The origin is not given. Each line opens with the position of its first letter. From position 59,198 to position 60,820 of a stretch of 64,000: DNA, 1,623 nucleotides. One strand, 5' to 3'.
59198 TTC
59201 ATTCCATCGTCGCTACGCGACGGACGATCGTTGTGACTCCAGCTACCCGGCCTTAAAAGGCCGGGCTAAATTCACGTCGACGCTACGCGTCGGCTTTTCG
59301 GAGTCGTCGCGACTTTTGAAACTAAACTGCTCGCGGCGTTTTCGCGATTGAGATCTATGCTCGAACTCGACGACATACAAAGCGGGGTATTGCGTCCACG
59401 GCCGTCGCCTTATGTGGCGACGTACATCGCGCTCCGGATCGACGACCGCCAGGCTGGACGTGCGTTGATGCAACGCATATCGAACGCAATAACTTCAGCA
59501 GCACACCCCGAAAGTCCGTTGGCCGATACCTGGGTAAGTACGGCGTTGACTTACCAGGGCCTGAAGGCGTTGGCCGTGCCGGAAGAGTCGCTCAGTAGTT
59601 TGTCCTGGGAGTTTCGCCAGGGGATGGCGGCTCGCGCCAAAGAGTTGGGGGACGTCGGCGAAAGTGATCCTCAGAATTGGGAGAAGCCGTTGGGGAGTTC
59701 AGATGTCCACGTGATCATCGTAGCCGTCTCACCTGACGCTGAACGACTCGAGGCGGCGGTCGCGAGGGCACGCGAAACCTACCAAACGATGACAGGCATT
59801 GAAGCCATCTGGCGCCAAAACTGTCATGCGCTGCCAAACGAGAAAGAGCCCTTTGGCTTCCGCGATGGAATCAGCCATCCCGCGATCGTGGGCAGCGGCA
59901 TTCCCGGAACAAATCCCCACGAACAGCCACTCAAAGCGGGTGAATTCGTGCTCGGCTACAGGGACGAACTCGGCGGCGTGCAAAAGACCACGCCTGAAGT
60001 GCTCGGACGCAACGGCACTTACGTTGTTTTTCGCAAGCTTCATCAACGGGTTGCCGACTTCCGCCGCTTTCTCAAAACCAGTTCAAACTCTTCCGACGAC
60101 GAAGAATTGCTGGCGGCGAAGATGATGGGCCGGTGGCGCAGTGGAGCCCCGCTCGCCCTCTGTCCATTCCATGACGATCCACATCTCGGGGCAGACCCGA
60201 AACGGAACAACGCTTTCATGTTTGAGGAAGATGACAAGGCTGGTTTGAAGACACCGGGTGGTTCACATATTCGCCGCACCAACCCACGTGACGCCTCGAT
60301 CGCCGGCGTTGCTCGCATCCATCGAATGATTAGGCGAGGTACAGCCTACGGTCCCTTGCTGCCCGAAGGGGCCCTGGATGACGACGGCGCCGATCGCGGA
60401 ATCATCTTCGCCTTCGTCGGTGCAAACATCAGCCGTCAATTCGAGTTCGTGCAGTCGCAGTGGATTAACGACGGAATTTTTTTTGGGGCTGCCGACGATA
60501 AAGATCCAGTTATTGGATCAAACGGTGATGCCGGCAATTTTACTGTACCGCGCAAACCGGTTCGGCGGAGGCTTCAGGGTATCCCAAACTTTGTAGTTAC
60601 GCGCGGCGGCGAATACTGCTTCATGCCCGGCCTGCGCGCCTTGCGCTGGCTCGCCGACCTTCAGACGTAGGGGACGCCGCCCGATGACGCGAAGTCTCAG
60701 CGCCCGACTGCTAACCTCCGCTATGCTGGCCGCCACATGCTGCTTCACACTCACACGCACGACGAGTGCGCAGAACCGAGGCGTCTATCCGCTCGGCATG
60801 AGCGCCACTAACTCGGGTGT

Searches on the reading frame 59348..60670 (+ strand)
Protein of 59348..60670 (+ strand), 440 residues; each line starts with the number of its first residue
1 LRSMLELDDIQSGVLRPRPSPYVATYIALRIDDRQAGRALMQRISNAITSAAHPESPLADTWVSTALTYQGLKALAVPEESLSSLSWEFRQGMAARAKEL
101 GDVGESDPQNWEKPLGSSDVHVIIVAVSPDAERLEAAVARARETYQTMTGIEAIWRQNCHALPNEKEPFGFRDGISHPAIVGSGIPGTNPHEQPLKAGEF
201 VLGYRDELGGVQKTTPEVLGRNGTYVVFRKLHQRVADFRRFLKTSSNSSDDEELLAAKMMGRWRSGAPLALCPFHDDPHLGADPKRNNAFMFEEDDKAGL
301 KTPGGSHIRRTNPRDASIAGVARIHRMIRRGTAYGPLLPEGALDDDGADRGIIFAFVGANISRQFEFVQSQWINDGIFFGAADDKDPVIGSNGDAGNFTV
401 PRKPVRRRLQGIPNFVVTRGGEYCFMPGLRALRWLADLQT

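Call 47: search_protein_families(library=pfam, proteins=[window:59348-60670:+], max_evalue=0.0001)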
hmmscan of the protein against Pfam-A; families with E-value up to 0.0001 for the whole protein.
window:59348-60670:+ (440 aa): 1 family
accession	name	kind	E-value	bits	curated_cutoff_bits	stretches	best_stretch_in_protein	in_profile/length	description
PF21105.3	DyP_N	-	2.3e-07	31.5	27.5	1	43-146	34-148/163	DyP dimeric alpha+beta barrel domain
